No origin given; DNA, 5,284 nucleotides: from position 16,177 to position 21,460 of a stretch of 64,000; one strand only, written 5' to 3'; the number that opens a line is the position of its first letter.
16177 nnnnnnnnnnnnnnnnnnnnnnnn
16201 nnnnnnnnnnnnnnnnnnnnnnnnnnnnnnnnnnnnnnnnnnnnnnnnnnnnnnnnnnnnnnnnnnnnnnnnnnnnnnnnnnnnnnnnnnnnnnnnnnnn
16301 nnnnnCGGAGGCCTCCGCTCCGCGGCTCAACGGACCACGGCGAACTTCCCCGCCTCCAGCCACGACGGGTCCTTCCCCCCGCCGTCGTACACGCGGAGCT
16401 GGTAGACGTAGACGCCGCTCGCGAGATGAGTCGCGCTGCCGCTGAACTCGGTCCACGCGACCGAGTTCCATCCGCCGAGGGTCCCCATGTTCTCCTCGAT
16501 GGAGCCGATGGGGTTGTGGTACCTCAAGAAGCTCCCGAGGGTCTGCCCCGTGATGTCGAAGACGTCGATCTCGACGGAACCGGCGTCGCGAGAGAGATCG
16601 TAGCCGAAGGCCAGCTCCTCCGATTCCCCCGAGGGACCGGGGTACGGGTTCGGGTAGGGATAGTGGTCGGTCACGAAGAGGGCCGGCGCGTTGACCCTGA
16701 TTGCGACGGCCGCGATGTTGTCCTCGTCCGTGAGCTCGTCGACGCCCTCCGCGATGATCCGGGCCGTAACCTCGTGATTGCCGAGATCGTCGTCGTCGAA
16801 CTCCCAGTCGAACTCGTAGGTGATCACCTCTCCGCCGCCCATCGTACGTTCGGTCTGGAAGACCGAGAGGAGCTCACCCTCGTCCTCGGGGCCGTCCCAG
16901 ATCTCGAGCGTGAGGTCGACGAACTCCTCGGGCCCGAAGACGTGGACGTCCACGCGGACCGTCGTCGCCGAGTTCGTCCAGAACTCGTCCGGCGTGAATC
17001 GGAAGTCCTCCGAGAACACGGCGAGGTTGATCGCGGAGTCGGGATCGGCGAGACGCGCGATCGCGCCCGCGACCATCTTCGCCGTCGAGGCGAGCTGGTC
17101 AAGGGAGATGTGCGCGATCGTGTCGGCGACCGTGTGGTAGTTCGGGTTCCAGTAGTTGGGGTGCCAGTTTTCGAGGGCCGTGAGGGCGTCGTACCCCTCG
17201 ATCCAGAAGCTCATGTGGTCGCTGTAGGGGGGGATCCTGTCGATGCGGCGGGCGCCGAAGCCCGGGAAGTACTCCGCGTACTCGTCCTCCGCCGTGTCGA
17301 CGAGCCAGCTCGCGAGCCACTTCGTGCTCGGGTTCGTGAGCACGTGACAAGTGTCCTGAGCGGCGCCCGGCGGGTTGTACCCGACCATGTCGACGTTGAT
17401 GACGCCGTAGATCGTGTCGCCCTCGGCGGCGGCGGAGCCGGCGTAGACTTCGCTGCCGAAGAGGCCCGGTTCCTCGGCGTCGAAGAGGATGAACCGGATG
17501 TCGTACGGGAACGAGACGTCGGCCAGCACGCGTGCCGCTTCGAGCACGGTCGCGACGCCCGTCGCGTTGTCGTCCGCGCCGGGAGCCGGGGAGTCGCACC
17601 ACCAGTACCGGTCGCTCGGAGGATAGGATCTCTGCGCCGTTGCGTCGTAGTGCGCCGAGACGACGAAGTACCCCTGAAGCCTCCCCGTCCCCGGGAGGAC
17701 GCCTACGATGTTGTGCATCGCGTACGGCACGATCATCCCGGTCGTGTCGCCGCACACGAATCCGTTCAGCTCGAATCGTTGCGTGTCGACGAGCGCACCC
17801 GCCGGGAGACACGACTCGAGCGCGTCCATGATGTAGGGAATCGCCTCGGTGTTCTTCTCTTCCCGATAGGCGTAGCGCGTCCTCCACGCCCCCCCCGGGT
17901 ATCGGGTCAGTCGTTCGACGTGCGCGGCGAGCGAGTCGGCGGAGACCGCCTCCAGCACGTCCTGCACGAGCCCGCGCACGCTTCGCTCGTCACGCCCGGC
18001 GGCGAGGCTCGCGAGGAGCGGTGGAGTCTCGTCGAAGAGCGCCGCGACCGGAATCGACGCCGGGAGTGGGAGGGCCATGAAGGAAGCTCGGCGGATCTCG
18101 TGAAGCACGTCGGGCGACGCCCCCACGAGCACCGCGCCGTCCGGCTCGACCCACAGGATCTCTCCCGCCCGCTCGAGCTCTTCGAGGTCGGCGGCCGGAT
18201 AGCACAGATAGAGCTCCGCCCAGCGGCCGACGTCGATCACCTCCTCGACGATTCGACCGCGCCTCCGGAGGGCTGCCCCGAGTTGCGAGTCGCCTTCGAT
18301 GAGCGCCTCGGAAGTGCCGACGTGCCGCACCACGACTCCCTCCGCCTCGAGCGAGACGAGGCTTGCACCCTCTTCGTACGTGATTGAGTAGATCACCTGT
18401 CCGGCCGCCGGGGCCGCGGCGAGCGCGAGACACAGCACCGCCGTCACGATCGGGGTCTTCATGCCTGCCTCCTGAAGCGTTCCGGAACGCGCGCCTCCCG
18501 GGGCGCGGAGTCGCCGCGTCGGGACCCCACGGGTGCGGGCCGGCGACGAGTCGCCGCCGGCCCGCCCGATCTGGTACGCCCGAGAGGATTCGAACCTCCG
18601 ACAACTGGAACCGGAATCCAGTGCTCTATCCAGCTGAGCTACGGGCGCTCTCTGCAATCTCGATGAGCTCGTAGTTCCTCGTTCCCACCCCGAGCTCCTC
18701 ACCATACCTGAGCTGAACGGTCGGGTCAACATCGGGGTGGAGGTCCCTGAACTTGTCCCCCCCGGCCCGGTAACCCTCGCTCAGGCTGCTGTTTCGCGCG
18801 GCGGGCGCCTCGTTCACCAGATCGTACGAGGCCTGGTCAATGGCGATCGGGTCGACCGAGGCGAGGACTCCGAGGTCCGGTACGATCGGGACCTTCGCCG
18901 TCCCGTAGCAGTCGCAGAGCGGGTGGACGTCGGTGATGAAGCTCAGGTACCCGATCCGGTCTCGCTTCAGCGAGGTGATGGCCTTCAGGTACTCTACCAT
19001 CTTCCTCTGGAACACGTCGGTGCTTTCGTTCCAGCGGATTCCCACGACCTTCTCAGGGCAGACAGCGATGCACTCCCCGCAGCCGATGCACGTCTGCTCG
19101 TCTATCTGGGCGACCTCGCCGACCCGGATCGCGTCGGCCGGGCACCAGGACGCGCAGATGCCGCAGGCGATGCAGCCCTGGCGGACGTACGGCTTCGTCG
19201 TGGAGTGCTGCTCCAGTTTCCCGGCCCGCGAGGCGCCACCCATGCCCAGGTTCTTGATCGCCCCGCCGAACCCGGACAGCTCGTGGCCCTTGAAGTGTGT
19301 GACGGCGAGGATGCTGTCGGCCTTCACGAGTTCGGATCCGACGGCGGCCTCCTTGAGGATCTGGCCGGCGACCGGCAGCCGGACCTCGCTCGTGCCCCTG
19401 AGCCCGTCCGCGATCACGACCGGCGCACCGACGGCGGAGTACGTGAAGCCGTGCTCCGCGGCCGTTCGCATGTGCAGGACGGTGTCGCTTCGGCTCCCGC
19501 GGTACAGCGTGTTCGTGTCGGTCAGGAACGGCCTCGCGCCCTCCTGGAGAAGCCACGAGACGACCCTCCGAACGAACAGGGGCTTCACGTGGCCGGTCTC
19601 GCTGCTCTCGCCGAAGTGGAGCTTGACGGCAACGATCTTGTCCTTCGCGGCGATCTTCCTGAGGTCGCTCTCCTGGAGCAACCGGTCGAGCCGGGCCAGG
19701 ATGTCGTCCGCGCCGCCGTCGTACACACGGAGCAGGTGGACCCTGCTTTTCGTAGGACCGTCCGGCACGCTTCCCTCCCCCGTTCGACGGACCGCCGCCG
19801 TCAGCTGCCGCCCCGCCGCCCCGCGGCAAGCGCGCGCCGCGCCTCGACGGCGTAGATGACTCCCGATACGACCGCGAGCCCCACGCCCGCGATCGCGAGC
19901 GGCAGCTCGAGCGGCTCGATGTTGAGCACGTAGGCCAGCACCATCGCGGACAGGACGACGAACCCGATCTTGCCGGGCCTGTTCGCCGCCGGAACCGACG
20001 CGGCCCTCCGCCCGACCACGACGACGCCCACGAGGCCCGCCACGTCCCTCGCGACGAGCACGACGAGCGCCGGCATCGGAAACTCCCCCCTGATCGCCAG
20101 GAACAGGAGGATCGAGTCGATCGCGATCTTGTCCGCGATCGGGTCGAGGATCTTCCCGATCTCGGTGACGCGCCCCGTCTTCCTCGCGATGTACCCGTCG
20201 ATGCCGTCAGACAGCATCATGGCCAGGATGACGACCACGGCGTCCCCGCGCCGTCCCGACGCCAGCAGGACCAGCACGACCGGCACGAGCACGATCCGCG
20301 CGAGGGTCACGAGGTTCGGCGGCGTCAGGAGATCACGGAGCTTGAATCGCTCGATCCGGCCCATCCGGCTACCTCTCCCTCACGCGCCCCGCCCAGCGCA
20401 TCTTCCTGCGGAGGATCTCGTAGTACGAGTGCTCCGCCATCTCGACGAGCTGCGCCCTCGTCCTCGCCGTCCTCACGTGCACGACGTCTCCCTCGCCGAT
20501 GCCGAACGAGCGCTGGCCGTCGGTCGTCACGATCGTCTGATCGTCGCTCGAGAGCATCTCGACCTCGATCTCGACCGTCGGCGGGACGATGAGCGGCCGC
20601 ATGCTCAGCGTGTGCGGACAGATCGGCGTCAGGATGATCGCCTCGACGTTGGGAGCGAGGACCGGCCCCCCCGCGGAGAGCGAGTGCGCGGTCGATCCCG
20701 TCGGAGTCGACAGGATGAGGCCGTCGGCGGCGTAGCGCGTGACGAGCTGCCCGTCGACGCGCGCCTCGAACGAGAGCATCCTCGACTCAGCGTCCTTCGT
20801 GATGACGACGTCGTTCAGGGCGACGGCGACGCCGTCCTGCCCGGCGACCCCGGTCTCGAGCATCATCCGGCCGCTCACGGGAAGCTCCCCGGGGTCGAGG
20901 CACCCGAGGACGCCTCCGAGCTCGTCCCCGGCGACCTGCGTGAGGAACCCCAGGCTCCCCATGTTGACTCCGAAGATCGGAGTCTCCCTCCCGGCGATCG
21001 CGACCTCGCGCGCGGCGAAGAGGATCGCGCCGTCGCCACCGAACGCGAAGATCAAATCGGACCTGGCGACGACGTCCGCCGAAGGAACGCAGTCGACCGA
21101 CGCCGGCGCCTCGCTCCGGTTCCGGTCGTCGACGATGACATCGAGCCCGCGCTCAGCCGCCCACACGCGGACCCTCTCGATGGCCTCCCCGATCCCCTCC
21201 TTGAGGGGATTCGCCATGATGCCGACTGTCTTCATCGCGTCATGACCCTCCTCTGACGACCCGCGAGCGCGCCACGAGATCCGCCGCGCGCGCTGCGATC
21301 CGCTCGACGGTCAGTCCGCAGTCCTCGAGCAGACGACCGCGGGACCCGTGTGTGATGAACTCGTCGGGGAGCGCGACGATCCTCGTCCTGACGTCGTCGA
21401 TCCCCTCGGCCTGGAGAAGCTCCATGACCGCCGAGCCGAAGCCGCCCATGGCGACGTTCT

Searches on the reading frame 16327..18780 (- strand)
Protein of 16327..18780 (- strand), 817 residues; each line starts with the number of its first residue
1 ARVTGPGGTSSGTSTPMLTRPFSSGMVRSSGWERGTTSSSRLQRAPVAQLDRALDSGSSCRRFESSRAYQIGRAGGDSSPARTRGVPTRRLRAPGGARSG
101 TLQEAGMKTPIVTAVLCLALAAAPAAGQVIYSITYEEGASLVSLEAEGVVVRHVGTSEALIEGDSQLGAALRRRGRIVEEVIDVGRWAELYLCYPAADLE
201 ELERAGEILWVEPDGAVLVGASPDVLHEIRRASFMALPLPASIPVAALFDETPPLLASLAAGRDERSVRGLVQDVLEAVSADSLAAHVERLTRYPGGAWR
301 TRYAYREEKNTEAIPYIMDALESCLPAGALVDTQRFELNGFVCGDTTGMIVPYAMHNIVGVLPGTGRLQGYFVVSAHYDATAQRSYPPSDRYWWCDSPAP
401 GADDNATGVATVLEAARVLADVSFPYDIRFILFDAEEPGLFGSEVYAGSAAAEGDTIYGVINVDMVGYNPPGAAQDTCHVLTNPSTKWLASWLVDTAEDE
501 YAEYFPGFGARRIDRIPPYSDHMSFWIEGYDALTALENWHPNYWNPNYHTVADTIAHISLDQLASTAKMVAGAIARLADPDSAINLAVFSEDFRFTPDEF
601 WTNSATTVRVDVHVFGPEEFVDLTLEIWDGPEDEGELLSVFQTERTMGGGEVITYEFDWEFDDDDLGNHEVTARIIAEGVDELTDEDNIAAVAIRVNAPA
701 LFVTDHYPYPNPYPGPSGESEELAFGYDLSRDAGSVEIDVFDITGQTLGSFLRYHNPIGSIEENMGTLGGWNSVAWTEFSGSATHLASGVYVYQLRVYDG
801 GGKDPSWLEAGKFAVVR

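Call 72: search_protein_families(library=pfam, proteins=[window:16327-18780:-], max_evalue=0.00001)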
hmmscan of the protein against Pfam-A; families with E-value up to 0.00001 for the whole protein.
window:16327-18780:- (817 aa): 1 family
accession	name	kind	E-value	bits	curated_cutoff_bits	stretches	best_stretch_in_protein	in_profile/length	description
PF04389.22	Peptidase_M28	-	9.6e-37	127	21.3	1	357-572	1-191/193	Peptidase family M28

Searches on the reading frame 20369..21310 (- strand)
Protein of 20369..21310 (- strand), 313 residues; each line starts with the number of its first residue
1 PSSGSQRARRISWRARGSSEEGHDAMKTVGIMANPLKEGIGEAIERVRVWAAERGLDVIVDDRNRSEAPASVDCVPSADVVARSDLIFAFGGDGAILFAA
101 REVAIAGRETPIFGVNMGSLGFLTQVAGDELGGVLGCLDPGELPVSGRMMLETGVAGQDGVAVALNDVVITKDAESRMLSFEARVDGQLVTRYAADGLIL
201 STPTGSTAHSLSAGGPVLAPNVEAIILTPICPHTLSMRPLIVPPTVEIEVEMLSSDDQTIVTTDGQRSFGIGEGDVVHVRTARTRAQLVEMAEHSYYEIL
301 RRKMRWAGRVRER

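Call 73: search_protein_families(library=pfam, proteins=[window:20369-21310:-], max_evalue=0.00001)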
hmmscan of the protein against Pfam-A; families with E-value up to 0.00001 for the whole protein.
window:20369-21310:- (313 aa): 2 families
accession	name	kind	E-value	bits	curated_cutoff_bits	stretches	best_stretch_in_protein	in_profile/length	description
PF20143.4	NAD_kinase_C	-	4.8e-38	130.2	23.7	1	165-290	1-125/126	ATP-NAD kinase C-terminal domain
PF01513.26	NAD_kinase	-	1.8e-12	48.1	25.5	1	29-133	1-120/130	ATP-NAD kinase N-terminal domain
